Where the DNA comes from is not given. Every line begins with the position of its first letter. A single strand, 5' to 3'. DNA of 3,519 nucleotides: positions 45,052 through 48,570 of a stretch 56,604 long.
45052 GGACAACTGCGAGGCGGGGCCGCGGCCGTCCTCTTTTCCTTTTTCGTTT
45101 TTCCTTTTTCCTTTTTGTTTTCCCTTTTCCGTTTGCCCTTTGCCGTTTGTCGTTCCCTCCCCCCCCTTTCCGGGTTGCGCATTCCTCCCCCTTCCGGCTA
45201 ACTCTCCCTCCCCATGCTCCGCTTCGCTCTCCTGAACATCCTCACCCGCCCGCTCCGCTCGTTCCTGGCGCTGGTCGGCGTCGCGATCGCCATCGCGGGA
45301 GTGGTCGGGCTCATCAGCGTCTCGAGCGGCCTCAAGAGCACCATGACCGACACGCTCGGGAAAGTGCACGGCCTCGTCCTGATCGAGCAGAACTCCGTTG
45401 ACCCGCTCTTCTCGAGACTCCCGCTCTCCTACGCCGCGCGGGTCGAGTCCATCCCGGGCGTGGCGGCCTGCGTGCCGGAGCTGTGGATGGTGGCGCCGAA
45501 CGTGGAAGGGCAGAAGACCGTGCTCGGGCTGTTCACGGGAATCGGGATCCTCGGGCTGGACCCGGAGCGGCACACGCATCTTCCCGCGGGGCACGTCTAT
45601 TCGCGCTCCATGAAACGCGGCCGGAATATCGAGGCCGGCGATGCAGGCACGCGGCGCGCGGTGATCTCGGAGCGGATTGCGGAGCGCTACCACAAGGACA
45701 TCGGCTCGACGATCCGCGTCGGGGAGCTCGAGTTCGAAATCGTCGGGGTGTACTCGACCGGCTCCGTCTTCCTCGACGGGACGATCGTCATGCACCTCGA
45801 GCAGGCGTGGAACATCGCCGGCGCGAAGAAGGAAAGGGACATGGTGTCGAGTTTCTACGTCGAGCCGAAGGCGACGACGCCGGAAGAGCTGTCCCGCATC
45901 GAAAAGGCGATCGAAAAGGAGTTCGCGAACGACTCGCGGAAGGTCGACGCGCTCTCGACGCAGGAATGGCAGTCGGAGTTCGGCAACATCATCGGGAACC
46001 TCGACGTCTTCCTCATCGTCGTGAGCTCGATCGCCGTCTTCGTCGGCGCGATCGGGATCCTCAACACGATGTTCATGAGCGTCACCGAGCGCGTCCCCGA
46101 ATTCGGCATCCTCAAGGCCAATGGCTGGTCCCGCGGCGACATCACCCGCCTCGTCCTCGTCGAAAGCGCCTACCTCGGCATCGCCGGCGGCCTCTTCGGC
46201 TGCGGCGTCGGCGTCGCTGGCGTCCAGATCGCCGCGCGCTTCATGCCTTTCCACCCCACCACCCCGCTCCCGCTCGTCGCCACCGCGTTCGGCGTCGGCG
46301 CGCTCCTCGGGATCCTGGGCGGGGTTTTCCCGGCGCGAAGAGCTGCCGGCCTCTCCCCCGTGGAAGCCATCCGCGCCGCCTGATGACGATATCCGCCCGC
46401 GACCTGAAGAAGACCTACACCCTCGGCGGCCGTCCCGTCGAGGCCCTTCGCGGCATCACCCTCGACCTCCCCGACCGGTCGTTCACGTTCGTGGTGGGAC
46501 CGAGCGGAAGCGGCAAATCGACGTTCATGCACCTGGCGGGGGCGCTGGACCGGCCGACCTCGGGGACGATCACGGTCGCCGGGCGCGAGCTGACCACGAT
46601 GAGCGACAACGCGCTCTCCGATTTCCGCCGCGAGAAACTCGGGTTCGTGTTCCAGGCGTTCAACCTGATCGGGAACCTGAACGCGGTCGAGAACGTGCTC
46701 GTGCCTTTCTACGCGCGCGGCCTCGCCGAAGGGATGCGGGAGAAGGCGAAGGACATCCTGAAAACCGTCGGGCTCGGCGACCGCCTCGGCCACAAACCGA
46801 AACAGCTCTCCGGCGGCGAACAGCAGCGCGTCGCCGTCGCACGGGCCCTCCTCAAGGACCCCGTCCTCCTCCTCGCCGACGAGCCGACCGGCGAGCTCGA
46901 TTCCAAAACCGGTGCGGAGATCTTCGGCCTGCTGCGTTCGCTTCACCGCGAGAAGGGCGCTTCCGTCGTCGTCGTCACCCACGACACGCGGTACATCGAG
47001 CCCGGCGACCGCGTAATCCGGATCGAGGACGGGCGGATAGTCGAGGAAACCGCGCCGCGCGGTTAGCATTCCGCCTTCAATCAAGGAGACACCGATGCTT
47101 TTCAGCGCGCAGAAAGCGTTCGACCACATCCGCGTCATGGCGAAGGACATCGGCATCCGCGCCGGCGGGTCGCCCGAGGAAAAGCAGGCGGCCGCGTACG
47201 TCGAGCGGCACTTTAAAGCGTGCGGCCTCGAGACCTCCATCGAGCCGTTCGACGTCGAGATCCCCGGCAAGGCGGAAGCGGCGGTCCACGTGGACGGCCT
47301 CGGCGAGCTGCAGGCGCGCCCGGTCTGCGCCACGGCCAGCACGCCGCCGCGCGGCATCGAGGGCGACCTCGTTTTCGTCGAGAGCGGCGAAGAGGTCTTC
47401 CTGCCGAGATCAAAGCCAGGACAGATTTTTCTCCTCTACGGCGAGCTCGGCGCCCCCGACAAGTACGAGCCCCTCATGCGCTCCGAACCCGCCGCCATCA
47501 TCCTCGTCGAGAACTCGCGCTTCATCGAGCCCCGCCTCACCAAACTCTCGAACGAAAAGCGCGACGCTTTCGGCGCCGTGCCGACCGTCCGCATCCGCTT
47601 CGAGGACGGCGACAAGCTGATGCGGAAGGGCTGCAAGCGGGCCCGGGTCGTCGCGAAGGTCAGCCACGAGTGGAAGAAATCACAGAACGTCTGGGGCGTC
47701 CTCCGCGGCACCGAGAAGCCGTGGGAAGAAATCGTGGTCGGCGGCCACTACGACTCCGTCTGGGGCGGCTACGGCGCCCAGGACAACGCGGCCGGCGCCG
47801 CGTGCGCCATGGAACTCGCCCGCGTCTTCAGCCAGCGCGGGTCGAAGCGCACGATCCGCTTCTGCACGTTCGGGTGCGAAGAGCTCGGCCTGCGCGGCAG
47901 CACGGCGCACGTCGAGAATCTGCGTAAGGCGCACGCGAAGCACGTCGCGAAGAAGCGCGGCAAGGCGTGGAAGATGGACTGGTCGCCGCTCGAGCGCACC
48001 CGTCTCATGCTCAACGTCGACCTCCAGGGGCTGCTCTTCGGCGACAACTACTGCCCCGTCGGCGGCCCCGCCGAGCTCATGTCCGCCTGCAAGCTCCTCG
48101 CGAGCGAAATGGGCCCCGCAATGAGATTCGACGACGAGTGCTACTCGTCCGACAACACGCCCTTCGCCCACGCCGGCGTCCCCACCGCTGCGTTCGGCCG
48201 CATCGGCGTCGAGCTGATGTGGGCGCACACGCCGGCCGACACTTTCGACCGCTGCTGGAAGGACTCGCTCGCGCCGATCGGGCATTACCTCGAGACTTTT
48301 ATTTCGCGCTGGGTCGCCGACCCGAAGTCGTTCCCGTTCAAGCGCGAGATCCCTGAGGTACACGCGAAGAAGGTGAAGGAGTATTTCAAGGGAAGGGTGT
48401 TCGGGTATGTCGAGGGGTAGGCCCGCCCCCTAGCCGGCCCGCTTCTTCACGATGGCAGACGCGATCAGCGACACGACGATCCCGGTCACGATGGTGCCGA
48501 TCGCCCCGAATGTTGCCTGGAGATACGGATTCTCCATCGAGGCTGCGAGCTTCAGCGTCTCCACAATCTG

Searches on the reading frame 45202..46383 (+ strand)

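Call 62: search_protein_families(library=pfam, proteins=[window:45202-46383:+], max_evalue=0.001)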
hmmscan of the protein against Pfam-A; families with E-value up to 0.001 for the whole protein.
window:45202-46383:+ (393 aa): 2 families
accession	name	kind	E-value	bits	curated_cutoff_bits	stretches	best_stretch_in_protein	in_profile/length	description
PF12704.14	MacB_PCD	-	1.7e-23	84.4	27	1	20-235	1-202/207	MacB-like periplasmic core domain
PF02687.27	FtsX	-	2.2e-18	66.9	25.5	1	272-386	1-120/120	FtsX-like permease C-terminal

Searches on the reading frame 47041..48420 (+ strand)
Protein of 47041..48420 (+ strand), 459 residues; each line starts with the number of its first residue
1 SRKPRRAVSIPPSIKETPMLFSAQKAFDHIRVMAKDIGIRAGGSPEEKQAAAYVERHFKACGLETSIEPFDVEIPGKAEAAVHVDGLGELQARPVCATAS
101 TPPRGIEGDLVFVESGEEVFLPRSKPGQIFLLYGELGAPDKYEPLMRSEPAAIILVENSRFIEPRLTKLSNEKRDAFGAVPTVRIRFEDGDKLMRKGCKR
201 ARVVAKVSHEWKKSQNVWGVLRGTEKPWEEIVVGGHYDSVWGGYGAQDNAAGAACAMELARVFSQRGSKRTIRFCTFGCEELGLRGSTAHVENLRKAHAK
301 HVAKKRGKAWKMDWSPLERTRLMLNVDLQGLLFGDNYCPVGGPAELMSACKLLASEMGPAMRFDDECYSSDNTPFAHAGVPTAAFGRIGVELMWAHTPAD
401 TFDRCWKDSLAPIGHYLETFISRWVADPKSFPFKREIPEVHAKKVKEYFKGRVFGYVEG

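Call 62: search_protein_families(library=pfam, proteins=[window:47041-48420:+], max_evalue=0.001)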
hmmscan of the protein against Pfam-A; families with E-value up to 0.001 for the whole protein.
window:47041-48420:+ (459 aa): 2 families
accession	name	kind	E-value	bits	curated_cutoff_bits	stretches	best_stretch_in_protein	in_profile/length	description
PF04389.22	Peptidase_M28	-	9.3e-29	101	21.3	1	216-417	1-189/193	Peptidase family M28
PF01546.33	Peptidase_M20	-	7.3e-07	29.7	24.6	1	239-420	26-203/206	Peptidase family M20/M25/M40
